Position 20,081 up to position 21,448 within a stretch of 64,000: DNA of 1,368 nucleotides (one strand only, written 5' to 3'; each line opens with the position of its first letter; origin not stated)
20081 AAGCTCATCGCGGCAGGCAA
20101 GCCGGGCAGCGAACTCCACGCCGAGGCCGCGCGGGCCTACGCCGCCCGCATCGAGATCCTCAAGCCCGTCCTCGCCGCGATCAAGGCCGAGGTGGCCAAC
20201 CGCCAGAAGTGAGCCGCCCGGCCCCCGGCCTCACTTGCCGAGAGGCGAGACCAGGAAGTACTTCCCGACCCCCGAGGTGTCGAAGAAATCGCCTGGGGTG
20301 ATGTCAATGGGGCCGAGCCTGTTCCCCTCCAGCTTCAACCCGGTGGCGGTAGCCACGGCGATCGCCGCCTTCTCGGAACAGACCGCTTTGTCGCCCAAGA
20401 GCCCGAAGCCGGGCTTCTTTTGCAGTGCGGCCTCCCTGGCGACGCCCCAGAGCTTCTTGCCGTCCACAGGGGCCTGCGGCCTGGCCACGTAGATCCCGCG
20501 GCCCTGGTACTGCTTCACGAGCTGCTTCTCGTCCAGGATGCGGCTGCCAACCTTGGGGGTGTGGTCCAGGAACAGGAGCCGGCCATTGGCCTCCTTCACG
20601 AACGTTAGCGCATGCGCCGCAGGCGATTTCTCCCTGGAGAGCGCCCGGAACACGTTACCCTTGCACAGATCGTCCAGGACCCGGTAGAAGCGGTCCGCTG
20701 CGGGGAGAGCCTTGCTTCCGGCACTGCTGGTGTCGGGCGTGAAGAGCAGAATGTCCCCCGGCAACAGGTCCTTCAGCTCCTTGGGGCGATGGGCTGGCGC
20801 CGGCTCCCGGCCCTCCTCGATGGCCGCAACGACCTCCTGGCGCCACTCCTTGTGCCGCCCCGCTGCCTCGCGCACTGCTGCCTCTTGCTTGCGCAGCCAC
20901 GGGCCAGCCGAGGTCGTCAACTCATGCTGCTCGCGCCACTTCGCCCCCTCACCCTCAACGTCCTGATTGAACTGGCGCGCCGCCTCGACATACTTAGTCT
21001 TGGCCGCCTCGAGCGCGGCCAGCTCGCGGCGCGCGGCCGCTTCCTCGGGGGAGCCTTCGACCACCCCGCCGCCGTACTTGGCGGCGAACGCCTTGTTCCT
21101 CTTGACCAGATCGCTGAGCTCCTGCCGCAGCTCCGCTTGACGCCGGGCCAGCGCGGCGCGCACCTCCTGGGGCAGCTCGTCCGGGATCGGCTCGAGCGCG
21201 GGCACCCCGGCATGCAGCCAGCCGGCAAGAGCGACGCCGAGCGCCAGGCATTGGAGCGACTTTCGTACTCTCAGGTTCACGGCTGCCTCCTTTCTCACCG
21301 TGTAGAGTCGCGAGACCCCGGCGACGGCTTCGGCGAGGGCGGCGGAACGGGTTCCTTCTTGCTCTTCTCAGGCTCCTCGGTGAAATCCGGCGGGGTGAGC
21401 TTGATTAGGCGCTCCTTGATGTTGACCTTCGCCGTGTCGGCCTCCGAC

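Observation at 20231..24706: Convergent three-gene operon of secreted proteins (TPR, Cys-rich coiled-coil, coiled-coil plus putative permuted papain-like hydrolase) abutting the lipoprotein array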

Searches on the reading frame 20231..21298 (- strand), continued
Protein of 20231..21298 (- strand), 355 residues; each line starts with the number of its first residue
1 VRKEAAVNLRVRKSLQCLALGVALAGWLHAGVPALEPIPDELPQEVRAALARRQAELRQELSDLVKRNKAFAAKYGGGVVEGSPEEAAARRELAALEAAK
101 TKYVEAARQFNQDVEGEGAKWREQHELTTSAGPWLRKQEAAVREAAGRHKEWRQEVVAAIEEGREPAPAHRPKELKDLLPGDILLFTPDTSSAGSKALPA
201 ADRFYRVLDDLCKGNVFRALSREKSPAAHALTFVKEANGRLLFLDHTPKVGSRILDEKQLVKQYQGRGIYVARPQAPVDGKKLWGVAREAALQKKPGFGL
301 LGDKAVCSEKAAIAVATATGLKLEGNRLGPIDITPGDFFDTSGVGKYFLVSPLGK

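Call 51: find_related_loci(query=A2, collection=metagenome_contigs, flank=6000)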
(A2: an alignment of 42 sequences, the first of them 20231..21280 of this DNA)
Query A2 (349 aa) in metagenome_contigs; peptide patterns used: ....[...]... (x = any residue, [..] = any of these).
125 stretches matched a pattern; 22 encode a relative of the query (tblastn E <= 1e-3); 22 distinct loci.
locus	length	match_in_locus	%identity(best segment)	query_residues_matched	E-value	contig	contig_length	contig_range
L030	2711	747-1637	45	39-347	7e-73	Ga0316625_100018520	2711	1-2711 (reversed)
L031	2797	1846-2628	47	88-348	1e-72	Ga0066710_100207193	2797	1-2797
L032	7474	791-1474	53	116-347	3e-70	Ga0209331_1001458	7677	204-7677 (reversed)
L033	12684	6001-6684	52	116-347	1e-69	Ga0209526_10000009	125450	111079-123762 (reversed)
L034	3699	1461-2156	52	117-345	1e-68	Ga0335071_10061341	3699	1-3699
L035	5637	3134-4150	39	22-345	8e-68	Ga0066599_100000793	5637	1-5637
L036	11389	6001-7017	38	22-345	6e-68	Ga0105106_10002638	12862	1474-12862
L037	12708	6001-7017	38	22-345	6e-68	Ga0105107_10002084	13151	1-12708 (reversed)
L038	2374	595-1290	45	117-348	1e-67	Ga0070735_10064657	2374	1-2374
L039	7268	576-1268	47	117-347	9e-65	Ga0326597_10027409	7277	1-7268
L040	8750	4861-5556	49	116-345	3e-64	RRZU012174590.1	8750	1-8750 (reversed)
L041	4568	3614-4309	50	117-345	1e-63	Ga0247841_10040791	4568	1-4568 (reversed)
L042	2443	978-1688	47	118-349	3e-64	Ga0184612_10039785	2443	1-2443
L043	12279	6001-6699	50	116-345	2e-61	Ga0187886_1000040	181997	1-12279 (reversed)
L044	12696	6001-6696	47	116-345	1e-60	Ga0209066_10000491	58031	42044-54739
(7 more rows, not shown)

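Call 61: search_protein_families(library=padloc, proteins=[window:20231-21280:-], max_evalue=0.01)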
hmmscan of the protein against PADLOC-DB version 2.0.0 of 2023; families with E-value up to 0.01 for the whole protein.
window:20231-21280:- (349 aa): 0 families

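Call 64: find_encoding_contigs(protein=P0045, flank=8000, max_places=2)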
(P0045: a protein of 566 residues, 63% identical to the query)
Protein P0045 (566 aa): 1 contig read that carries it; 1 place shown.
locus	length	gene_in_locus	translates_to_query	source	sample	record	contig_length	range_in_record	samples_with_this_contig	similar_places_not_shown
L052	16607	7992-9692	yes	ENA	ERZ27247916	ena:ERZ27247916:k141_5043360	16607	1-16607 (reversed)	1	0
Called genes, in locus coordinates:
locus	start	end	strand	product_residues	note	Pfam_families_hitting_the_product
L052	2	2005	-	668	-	?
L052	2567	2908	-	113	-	PF00216:Bac_DNA_binding, PF18291:HU-HIG (weak)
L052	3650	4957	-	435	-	PF03952:Enolase_N, PF00113:Enolase_C, PF13378:MR_MLE_C (weak), PF07476:MAAL_C (weak)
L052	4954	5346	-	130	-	PF00072:Response_reg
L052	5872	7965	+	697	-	PF07719:TPR_2 (faint), PF13181:TPR_8 (faint), PF13414:TPR_11 (faint), PF13424:TPR_12, PF00515:TPR_1 (weak)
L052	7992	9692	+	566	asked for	PF04773:FecR, PF13371:TPR_9 (faint), PF13432:TPR_16 (weak), PF22599:SecDF_P1_head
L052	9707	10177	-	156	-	PF00210:Ferritin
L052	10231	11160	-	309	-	PF01545:Cation_efflux, PF16916:ZT_dimer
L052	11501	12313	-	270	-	PF04909:Amidohydro_2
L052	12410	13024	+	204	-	PF06439:3keto-disac_hyd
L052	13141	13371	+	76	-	PF10047:DUF2281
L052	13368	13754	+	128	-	PF01850:PIN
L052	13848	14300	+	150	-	-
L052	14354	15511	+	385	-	PF03417:AAT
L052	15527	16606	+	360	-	?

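Call 65: find_encoding_contigs(protein=P0046, flank=5000, max_places=2)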
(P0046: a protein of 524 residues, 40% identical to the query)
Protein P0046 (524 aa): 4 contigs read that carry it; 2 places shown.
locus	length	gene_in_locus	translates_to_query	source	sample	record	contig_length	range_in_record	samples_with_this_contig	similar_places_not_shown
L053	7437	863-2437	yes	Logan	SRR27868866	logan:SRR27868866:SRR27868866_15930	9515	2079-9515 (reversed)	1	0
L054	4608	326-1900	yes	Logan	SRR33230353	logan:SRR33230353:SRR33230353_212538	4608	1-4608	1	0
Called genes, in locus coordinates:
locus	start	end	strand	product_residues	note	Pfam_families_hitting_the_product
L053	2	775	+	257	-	?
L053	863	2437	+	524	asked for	PF13428:TPR_14 (faint), PF14559:TPR_19 (faint)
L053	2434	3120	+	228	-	-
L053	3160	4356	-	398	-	PF12728:HTH_17 (weak)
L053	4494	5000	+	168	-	-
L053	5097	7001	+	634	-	PF00009:GTP_EFTU, PF01926:MMR_HSR1 (weak), PF03144:GTP_EFTU_D2, PF25461:Beta-barrel_SelB, PF09106:WHD_2nd_SelB, PF09107:WHD_3rd_SelB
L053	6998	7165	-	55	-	PF02416:TatA_B_E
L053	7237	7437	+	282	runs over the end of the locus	PF00092:VWA, PF13519:VWA_2, PF13768:VWA_3 (weak)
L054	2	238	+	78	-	?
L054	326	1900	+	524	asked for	PF13428:TPR_14 (faint), PF14559:TPR_19 (faint)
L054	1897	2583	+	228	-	-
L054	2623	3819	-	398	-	PF12728:HTH_17 (weak)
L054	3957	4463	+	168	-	-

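Call 80: find_encoding_contigs(protein=P0002, flank=5000, max_places=2)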
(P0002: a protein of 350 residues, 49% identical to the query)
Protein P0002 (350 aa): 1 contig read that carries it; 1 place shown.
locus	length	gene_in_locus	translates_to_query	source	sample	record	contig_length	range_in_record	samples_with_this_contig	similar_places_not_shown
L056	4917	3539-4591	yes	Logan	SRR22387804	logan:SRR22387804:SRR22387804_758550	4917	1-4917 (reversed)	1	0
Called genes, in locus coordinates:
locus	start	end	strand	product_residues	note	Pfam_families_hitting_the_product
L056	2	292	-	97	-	?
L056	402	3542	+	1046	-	PF13428:TPR_14 (faint), PF07719:TPR_2 (faint), PF13181:TPR_8 (faint), PF13414:TPR_11 (faint), PF23914:TPR_CcmH_CycH (faint)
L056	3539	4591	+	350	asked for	-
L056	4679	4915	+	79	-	?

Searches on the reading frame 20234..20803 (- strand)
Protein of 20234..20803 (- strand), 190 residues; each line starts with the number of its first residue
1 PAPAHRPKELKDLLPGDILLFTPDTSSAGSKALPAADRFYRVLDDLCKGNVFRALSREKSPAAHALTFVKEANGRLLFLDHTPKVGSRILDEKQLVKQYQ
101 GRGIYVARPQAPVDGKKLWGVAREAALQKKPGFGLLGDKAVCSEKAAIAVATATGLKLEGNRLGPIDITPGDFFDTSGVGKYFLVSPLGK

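Call 29: predict_structure(alignment_id=A3)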
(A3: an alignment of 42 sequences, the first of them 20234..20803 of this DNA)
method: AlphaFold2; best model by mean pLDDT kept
length: 190 residues; sequences in the alignment: 42
mean_pLDDT: 83.1   pTM: 0.83
mean pLDDT of the five models: 83.1, 81.5, 80.1, 78.8, 77.5
residues with pLDDT >= 90: 79; 70-90: 81; 50-70: 19; < 50: 11
segments of 3 or more residues with pLDDT < 50: 131-139
pLDDT, mean of each block of 10 residues (from residue 1): 72 96 78 75 82 85 94 95 86 93 94 95 80 43 81 82 72 88 88
secondary structure, 60 per line:
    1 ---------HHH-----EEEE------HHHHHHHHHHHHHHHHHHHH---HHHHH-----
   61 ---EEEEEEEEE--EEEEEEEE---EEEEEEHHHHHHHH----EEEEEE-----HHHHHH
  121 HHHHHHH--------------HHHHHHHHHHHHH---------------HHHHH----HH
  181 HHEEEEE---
elements in order: E18-21 H28-47 H51-55 E64-72 E75-82 E86-91 H92-99 E104-109 H115-127 H142-154 H170-174 H179-182 E183-187
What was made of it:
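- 20378..20380 (-): Codon of Cys301, the predicted catalytic nucleophile, in the motif V-C-S-E at the N-terminus of a helix. Helix 142-154 of the domain model starts at this Cys (call 29).
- On YaeF/YiiX-like permuted NlpC/P60 (PPNE): DSSP of the AF2 model, in domain numbering: the helix at 142-154 starts at the Cys; the strand at 64-72 starts at the His; the strand at 75-82 ends at Asp-His (call 29).
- AF2 domain model: pLDDT 83, pTM 0.83 (call 29).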

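Call 32: fold_search(model_id=the predicted structure, library=pdb)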
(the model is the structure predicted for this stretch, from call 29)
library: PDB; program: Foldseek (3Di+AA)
matches with E <= 10: 120; with E <= 0.001: 5
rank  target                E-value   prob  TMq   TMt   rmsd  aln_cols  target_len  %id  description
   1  3kw0_C                1.2e-04  1.00  0.54  0.53   7.1       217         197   15  Crystal structure of Cysteine peptidase (NP_982244.1) from BACILLUS CEREUS ATCC 10987 at 2.50 A resolution (released 2009-12-15)
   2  3kw0_B                1.7e-04  1.00  0.55  0.53   6.3       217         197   15  Crystal structure of Cysteine peptidase (NP_982244.1) from BACILLUS CEREUS ATCC 10987 at 2.50 A resolution (released 2009-12-15)
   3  3kw0_A                2.1e-04  1.00  0.49  0.50   8.0       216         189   14  Crystal structure of Cysteine peptidase (NP_982244.1) from BACILLUS CEREUS ATCC 10987 at 2.50 A resolution (released 2009-12-15)
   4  3kw0_D                3.7e-04  1.00  0.41  0.41   9.5       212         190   14  Crystal structure of Cysteine peptidase (NP_982244.1) from BACILLUS CEREUS ATCC 10987 at 2.50 A resolution (released 2009-12-15)
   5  2if6_A                4.2e-04  1.00  0.58  0.61   5.3       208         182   15  Crystal structure of metalloprotein yiiX from Escherichia coli O157:H7, DUF1105 (released 2006-10-03)
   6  2if6_B                2.2e-03  1.00  0.48  0.51   5.1       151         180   18  Crystal structure of metalloprotein yiiX from Escherichia coli O157:H7, DUF1105 (released 2006-10-03)
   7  8iuf_E7               5.9e-02  0.77  0.39  0.31  17.0       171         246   14  Cryo-EM structure of Euglena gracilis super-complex I+III2+IV, composite (released 2024-02-28)
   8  7zom                  8.4e-01  0.30  0.35  0.56   4.8       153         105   14  Crystal structure of N-terminal catalytic domain of human PLAAT3 (released 2023-04-26)
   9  2p1g_A                1.4e+00  0.14  0.24  0.21   6.3       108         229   16  Crystal structure of a putative xylanase from Bacteroides fragilis (released 2007-03-20)
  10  7pw6                  1.6e+00  0.01  0.09  0.02  16.3        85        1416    7  Human SMG1-8-9 kinase complex bound to a SMG1 inhibitor - SMG1 body (released 2021-12-01)
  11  4oxp                  1.8e+00  0.01  0.12  0.12  15.3       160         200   14  X-ray crystal structure of the S1 and 5'-sensor domains of RNase E from Caulobacter crescentus (released 2014-12-03)
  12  6oac                  2.1e+00  0.02  0.11  0.04  14.1       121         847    9  PQR530 [(S)-4-(Difluoromethyl)-5-(4-(3-methylmorpholino)-6-morpholino-1,3,5-triazin-2-yl)pyridin-2-amine] bound to the P (released 2019-06-26)
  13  3vmf_B                2.1e+00  0.01  0.10  0.07  15.4       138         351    9  Archaeal protein (released 2012-07-25)
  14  2w2a_A                2.3e+00  0.04  0.17  0.17  10.2       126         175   10  Crystal Structure of p-coumaric Acid Decarboxylase from Lactobacillus plantarum: structural insights into the active s (released 2009-11-17)
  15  1ttw_A                2.3e+00  0.02  0.11  0.15  11.6        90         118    8  Crystal structure of the Yersinia Pestis type III secretion chaperone SycH in complex with a stable fragment of YscM2 (released 2004-08-31)
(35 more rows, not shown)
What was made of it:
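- On YaeF/YiiX-like permuted NlpC/P60 (PPNE): Foldseek E 1.2e-4 to 4.2e-4, prob 1.00, TM 0.41-0.61 (call 32).
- Foldseek hits 3kw0 and 2if6 at prob 1.00, then PLAAT3 (call 32).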

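Call 63: fold_search(model_id=the predicted structure, library=viral)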
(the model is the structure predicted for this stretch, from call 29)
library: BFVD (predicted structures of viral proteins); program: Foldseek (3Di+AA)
matches with E <= 10: 162; with E <= 0.001: 9
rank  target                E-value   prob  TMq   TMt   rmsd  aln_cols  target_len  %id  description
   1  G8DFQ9                3.1e-05  1.00  0.54  0.52   6.4       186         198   16  (no name in the UniProt tables at hand)
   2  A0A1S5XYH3            3.5e-05  1.00  0.55  0.52   8.0       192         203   16  (no name in the UniProt tables at hand)
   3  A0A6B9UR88            4.0e-05  1.00  0.58  0.37   8.9       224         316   17  (no name in the UniProt tables at hand)
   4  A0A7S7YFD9            9.0e-05  1.00  0.58  0.46   7.5       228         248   20  Permuted papain-like amidase YaeF/Yiix C92 family enzyme [Medusavirus stheno T3]
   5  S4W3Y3                2.4e-04  1.00  0.57  0.45   6.0       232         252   17  Endopeptidase incomplete domain containing protein [Pandoravirus salinus]
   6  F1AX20                3.9e-04  1.00  0.59  0.61   3.5       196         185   14  Protein OPG091 [Orf virus]
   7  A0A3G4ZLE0            7.8e-04  1.00  0.53  0.51   5.2       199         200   14  Permuted papain-like amidase enzyme, YaeF/YiiX, C92 family [Terrestrivirus sp.]
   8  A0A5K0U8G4            7.8e-04  1.00  0.55  0.39   4.3       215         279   13  Protein OPG091 [Yasminevirus sp. GU-2018]
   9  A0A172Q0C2            1.0e-03  1.00  0.56  0.62   4.3       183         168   15  Uncharacterized protein [Acinetobacter phage vB_AbaM_ME3]
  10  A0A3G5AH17            3.2e-03  1.00  0.55  0.46   9.4       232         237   14  Uncharacterized protein [Sylvanvirus sp.]
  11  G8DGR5                3.6e-03  0.99  0.49  0.40   7.4       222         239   14  (no name in the UniProt tables at hand)
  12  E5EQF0                4.7e-03  1.00  0.50  0.44   6.9       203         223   14  (no name in the UniProt tables at hand)
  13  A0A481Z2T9            6.0e-03  0.99  0.48  0.36   7.9       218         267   13  Permuted papain-like amidase [Pithovirus LCPAC102]
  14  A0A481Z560            6.4e-03  0.98  0.49  0.35   7.8       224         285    9  Permuted papain-like amidase [Pithovirus LCPAC101]
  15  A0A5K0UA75            3.0e-02  0.93  0.53  0.36   8.4       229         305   14  Uncharacterized protein [Yasminevirus sp. GU-2018]
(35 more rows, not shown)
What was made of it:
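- On YaeF/YiiX-like permuted NlpC/P60 (PPNE): In BFVD the YaeF/YiiX C92 and OPG091 hits have E 3e-5 to 1e-3 (call 63).
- The BFVD hits are YaeF/YiiX C92 amidases and OPG091/G6R (call 63). NlpC/P60 superfamily fold (calls 32, 63).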
